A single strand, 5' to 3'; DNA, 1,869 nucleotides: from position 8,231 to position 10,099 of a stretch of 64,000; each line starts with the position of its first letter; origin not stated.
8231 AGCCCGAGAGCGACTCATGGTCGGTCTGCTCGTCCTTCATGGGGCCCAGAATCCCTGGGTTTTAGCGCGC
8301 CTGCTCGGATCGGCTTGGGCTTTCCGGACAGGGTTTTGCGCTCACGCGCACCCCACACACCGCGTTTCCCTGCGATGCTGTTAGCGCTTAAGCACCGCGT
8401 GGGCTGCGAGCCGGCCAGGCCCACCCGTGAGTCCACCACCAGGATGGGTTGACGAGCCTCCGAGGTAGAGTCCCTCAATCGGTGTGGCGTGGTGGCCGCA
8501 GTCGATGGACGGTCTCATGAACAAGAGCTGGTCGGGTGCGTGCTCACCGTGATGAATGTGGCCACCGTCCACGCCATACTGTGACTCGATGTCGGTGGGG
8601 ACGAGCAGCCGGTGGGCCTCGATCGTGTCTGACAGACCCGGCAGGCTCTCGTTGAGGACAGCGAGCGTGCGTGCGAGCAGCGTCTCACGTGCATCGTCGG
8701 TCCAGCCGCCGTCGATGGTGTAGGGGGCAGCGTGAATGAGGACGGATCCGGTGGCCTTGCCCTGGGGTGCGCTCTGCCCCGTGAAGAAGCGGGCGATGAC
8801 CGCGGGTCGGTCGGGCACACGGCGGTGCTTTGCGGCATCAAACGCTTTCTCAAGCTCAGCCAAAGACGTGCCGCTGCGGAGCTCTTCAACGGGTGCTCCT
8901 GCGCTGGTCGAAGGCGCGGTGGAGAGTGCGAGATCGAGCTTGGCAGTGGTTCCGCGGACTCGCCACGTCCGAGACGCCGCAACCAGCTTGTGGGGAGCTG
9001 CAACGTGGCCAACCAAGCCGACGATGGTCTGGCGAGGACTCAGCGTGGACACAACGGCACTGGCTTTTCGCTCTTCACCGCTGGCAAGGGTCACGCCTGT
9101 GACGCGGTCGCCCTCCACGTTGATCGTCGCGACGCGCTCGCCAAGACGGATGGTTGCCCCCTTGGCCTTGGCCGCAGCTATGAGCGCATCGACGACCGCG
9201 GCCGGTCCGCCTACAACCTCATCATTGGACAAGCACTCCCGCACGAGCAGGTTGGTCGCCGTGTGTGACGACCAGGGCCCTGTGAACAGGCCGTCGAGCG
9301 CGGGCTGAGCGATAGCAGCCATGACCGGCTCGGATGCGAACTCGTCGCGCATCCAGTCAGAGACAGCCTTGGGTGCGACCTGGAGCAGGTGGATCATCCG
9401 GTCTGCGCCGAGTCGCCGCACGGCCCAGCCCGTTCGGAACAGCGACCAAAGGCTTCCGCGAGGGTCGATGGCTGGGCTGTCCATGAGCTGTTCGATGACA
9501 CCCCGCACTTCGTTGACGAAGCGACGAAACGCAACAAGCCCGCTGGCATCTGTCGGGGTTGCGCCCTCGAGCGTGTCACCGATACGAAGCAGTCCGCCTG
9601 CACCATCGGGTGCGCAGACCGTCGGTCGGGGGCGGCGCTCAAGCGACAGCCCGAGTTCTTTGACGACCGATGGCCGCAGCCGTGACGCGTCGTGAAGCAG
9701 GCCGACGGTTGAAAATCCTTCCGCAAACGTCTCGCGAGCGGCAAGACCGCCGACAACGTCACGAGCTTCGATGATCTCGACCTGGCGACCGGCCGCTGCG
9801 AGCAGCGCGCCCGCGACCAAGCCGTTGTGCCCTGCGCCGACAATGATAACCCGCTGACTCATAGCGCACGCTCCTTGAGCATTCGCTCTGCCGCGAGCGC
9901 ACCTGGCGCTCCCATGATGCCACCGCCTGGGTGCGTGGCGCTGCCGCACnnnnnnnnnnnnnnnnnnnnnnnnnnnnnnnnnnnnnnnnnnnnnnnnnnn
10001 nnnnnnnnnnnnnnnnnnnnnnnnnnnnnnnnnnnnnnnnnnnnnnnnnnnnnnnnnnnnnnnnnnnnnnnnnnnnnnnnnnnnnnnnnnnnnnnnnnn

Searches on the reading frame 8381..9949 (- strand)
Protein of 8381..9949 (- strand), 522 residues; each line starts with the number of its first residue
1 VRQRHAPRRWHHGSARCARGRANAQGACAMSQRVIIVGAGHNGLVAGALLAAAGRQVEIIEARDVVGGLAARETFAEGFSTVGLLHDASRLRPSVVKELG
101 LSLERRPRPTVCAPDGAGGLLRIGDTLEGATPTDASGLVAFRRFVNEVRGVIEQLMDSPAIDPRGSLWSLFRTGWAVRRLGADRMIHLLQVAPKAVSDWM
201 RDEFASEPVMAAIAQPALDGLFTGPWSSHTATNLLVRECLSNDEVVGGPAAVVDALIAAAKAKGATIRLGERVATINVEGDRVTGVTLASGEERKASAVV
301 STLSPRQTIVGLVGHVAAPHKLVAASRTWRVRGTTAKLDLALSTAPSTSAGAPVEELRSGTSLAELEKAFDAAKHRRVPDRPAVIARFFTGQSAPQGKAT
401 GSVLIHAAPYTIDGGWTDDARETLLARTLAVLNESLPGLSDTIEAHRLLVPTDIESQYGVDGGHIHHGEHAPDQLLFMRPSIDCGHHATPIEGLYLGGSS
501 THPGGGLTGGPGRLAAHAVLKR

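Call 79: search_protein_families(library=pfam, proteins=[window:8381-9949:-], max_evalue=0.0001)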
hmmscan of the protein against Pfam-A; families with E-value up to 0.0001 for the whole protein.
window:8381-9949:- (522 aa): 7 families
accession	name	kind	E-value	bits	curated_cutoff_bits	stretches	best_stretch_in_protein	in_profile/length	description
PF01593.30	Amino_oxidase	-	3.3e-16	60.1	19.8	1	43-504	3-426/443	Flavin containing amine oxidoreductase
PF13450.12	NAD_binding_8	-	2.5e-09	37.7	21.9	1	36-78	1-42/68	NAD(P)-binding Rossmann-like domain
PF01266.30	DAO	-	1.8e-07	31.5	27.9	1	33-302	1-201/353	FAD dependent oxidoreductase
PF12831.13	FAD_oxidored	-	5e-06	26.5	27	0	34-73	2-41/416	FAD dependent oxidoreductase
PF07992.20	Pyr_redox_2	-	6.5e-06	26.2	26.1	0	30-67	141-178/291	Pyridine nucleotide-disulphide oxidoreductase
PF03486.20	HI0933_like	-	1.8e-05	24.7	50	0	33-67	2-36/244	HI0933-like protein Rossmann domain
PF00070.33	Pyr_redox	-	5e-05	24.2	22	0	33-67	1-35/82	Pyridine nucleotide-disulphide oxidoreductase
